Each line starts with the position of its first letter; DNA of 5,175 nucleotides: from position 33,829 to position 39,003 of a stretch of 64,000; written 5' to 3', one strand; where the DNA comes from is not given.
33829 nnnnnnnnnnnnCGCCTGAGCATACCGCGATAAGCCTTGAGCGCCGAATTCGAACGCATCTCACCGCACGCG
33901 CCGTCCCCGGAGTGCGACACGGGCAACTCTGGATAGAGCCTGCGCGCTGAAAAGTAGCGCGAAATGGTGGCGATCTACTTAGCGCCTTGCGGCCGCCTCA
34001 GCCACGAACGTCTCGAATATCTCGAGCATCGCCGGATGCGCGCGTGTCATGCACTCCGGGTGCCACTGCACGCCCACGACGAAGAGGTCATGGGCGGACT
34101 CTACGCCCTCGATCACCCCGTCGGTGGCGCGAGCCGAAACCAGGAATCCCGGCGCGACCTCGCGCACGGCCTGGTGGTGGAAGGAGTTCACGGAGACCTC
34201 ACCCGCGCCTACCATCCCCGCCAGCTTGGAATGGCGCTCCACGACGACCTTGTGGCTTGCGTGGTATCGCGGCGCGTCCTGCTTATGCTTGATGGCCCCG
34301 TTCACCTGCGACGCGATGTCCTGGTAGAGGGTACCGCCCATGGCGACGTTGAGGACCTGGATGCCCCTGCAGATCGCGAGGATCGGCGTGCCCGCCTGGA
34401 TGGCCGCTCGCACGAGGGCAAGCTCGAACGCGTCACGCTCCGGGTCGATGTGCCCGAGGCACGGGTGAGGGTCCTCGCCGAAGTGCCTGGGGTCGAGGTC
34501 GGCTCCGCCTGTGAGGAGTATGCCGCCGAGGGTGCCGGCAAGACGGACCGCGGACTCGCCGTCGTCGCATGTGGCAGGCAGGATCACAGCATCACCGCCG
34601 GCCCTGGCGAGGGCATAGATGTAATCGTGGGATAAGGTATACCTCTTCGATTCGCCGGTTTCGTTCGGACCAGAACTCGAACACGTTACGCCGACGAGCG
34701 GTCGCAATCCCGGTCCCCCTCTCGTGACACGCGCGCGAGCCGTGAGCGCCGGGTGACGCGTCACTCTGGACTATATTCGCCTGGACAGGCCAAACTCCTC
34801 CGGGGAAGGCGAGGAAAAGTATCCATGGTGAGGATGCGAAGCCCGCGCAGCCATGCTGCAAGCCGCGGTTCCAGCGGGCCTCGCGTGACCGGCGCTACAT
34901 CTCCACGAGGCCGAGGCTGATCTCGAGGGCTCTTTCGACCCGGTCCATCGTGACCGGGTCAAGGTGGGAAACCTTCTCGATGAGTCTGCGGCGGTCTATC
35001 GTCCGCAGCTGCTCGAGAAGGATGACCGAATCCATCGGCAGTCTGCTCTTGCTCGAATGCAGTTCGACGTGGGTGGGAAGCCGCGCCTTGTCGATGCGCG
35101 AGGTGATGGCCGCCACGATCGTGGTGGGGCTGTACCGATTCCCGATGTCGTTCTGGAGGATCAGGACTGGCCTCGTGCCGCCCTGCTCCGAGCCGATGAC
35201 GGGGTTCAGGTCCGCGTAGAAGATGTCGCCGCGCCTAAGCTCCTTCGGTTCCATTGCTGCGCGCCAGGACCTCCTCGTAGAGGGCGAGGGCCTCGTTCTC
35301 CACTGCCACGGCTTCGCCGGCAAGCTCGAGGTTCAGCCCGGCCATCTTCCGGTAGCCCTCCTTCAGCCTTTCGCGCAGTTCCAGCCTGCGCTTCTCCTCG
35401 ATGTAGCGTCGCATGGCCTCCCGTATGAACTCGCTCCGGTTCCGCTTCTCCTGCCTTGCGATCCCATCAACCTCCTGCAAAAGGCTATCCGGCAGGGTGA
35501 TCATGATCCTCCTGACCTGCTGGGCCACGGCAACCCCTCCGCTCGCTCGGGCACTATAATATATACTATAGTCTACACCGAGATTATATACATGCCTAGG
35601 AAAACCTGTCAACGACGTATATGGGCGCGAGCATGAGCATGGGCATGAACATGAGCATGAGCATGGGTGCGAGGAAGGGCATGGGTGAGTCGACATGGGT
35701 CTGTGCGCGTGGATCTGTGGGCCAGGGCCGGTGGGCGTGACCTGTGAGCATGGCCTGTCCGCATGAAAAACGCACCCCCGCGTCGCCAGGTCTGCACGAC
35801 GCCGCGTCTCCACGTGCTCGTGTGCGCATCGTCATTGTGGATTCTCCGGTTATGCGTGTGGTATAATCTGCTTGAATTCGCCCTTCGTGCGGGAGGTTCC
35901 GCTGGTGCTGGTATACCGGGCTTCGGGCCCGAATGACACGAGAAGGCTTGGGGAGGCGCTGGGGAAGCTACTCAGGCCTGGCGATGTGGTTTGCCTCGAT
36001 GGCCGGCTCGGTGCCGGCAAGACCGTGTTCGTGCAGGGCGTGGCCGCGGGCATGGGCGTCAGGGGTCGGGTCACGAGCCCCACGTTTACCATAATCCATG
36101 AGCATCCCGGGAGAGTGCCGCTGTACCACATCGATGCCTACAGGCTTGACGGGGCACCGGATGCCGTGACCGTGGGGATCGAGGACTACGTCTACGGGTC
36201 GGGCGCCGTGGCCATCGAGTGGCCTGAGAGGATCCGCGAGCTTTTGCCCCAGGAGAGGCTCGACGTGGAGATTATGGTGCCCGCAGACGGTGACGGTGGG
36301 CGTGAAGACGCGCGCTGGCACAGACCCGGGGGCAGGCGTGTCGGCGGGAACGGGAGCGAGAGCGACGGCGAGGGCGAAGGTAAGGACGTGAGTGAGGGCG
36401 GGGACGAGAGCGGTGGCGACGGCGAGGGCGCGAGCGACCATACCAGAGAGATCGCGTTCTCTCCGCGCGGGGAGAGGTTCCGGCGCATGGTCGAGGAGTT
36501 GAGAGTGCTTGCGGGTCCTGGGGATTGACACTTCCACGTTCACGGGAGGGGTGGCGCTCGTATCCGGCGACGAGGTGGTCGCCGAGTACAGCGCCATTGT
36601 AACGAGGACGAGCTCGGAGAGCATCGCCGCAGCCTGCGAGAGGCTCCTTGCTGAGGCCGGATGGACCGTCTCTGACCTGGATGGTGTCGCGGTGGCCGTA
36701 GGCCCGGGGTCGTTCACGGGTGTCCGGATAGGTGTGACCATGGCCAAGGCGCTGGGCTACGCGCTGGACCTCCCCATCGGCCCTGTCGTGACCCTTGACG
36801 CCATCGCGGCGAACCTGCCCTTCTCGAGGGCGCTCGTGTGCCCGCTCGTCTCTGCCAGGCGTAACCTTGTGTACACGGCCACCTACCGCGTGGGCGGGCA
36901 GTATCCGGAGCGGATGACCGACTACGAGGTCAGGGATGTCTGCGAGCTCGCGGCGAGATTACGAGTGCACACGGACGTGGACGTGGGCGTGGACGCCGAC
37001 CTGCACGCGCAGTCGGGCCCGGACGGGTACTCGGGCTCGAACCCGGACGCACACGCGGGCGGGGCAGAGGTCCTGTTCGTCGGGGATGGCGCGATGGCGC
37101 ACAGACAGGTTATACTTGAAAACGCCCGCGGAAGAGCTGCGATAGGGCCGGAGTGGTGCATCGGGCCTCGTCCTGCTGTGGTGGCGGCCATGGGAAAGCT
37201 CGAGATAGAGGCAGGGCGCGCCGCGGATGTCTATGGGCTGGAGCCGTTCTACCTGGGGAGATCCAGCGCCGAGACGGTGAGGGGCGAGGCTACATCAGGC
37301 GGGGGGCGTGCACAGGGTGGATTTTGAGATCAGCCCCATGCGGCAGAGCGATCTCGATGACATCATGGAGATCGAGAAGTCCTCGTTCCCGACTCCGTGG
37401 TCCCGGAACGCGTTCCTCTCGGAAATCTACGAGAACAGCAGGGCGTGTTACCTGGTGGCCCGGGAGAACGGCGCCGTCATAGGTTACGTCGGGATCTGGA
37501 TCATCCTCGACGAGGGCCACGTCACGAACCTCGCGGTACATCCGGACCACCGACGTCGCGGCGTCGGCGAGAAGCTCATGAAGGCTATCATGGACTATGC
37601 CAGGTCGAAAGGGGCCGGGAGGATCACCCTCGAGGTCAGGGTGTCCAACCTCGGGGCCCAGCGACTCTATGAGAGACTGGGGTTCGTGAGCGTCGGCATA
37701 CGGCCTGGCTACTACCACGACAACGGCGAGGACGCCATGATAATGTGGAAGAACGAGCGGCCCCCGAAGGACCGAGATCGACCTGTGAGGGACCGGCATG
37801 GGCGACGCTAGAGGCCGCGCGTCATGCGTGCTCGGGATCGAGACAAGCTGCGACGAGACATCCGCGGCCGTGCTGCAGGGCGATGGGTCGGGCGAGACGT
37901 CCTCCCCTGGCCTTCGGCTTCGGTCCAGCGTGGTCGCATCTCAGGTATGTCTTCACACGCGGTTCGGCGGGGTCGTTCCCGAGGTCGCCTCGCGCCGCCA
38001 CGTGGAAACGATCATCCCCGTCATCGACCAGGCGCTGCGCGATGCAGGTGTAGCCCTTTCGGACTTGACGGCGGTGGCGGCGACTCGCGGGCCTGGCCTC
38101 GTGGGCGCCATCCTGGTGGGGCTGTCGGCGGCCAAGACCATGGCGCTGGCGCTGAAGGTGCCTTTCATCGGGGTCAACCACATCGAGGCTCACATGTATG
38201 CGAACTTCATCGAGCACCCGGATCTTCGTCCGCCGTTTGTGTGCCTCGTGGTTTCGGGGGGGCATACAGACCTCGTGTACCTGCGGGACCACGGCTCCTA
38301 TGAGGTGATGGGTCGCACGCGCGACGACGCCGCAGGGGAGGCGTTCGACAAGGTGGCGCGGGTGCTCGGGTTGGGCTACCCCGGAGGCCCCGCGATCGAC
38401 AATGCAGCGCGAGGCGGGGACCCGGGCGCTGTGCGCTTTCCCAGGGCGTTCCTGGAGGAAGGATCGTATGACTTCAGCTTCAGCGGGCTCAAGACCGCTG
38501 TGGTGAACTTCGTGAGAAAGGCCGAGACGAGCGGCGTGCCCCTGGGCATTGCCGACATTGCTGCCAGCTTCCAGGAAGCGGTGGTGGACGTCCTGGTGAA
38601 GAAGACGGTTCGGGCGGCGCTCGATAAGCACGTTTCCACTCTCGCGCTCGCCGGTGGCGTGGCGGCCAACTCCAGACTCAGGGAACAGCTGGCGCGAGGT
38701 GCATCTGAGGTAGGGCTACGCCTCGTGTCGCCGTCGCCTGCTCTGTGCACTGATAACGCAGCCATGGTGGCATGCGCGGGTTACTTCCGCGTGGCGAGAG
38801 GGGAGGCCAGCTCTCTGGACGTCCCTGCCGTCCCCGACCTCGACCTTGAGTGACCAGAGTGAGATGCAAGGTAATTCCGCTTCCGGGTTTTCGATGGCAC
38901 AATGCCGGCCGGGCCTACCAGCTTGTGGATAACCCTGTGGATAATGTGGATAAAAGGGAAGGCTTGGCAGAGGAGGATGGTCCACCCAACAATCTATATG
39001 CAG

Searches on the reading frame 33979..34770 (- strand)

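Call 52: search_protein_families(library=pfam, proteins=[window:33979-34770:-], max_evalue=0.001)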
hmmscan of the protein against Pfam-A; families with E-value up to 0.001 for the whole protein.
window:33979-34770:- (263 aa): 2 families
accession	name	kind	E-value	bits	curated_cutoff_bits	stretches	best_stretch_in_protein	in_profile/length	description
PF07722.19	Peptidase_C26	-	7.6e-69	232.2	20.5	1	24-239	1-219/219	Peptidase C26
PF00117.34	GATase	-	8.8e-15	55.3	22.8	1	115-250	60-184/190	Glutamine amidotransferase class-I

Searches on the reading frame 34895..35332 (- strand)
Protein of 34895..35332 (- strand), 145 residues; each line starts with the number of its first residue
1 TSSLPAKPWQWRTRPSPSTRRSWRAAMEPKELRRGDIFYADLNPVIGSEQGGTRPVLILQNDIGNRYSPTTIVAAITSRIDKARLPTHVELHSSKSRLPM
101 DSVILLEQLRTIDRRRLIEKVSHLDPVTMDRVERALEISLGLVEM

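Call 52: search_protein_families(library=pfam, proteins=[window:34895-35332:-], max_evalue=0.001)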
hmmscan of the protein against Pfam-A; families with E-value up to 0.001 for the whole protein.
window:34895-35332:- (145 aa): 1 family
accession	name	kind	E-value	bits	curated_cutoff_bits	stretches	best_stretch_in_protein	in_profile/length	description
PF02452.23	PemK_toxin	-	6.2e-37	126.6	23.1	1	33-140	1-109/109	PemK-like, MazF-like toxin of type II toxin-antitoxin system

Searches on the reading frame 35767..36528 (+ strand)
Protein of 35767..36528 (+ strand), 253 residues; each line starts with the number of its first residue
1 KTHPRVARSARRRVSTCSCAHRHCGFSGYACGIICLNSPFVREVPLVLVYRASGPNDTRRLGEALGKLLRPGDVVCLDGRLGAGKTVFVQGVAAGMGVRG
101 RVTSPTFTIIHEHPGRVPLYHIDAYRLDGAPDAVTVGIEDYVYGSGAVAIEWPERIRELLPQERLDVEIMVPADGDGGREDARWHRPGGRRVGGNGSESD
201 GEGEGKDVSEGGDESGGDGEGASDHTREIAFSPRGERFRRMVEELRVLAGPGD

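Call 53: search_protein_families(library=pfam, proteins=[window:35767-36528:+], max_evalue=0.001)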
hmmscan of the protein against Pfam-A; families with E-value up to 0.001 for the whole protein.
window:35767-36528:+ (253 aa): 1 family
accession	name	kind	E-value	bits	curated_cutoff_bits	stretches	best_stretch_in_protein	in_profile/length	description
PF02367.23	TsaE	-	5.5e-38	130.2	26.6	1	55-170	4-119/128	Threonylcarbamoyl adenosine biosynthesis protein TsaE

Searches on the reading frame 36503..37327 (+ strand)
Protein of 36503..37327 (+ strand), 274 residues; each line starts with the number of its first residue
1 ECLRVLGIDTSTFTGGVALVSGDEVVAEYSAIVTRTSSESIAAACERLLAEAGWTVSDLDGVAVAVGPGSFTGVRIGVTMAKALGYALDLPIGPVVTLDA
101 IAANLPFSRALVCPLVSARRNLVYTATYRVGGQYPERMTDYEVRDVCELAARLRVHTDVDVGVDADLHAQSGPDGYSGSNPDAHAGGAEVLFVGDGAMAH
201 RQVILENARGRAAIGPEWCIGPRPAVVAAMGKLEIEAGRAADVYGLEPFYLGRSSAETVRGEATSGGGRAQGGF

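Call 53: search_protein_families(library=pfam, proteins=[window:36503-37327:+], max_evalue=0.001)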
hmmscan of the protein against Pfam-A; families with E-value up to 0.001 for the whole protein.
window:36503-37327:+ (274 aa): 1 family
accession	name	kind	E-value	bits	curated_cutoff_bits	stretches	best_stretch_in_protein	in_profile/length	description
PF00814.31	TsaD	-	7.5e-31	108.2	24.8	1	32-208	24-201/264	tRNA N6-adenosine threonylcarbamoyltransferase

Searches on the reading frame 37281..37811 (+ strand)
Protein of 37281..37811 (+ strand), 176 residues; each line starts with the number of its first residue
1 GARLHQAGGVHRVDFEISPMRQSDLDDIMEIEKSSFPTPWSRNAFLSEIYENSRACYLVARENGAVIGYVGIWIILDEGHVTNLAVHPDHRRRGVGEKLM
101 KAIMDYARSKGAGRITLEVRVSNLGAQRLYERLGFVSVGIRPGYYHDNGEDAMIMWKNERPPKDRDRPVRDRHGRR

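Call 53: search_protein_families(library=pfam, proteins=[window:37281-37811:+], max_evalue=0.001)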
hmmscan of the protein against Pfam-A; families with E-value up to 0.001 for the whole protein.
window:37281-37811:+ (176 aa): 11 families
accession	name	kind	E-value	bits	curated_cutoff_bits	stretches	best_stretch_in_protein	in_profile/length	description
PF00583.31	Acetyltransf_1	-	2.7e-29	102.2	20.7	1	26-135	2-116/116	Acetyltransferase (GNAT) family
PF13508.13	Acetyltransf_7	-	1.2e-20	74.1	27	1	54-136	2-83/84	Acetyltransferase (GNAT) domain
PF13673.13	Acetyltransf_10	-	3.2e-17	63.1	23.6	1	35-139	12-111/128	Acetyltransferase (GNAT) domain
PF13302.13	Acetyltransf_3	-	6.9e-12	46.7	25.4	1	17-136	4-138/138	Acetyltransferase (GNAT) domain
PF08445.16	FR47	-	7.1e-10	39.2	22.1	1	73-136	16-78/86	FR47-like protein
PF13527.13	Acetyltransf_9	-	1.7e-09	38.2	25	1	16-118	1-112/127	Acetyltransferase (GNAT) domain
PF13420.13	Acetyltransf_4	-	5.6e-08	33.4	24.3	1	45-151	40-150/155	Acetyltransferase (GNAT) domain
PF13523.12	Acetyltransf_8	-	3.7e-05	23.8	27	1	87-138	88-140/145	Acetyltransferase (GNAT) domain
PF24553.2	Rv0428c_C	-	3.8e-05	23.9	27.2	1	82-136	163-216/224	Probable histone acetyltransferase Rv0428c C-terminal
PF14542.12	Acetyltransf_CG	-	5.4e-05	23.7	30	1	81-111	27-57/80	GCN5-related N-acetyl-transferase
PF21926.2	FeeM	-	8.2e-05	22.9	27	1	81-155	83-155/158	N-acyl amino acid synthase FeeM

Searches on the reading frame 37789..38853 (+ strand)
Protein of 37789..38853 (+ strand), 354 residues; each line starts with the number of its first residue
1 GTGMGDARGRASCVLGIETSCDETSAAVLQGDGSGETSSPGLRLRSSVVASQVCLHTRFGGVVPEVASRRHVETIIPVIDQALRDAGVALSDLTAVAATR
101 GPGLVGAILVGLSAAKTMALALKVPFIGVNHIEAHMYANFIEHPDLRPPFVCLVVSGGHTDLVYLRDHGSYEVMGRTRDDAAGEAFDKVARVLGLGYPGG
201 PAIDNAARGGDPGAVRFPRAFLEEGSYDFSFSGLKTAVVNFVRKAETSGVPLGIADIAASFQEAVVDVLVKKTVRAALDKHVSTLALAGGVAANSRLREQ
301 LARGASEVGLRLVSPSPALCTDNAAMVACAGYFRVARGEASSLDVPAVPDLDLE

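Call 53: search_protein_families(library=pfam, proteins=[window:37789-38853:+], max_evalue=0.001)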
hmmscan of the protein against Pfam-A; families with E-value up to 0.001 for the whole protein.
window:37789-38853:+ (354 aa): 3 families
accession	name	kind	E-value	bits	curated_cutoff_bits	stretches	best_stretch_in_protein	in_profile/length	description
PF00814.31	TsaD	-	8.3e-99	331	24.8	1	44-328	2-263/264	tRNA N6-adenosine threonylcarbamoyltransferase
PF22521.2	HypF_C_2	-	2.2e-07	31.4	27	1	253-322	165-234/241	Carbamoyltransferase, Kae1-like Domain, second subdomain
PF02543.21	Carbam_trans_N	-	0.00057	19.9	24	1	255-301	274-320/346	Carbamoyltransferase N-terminus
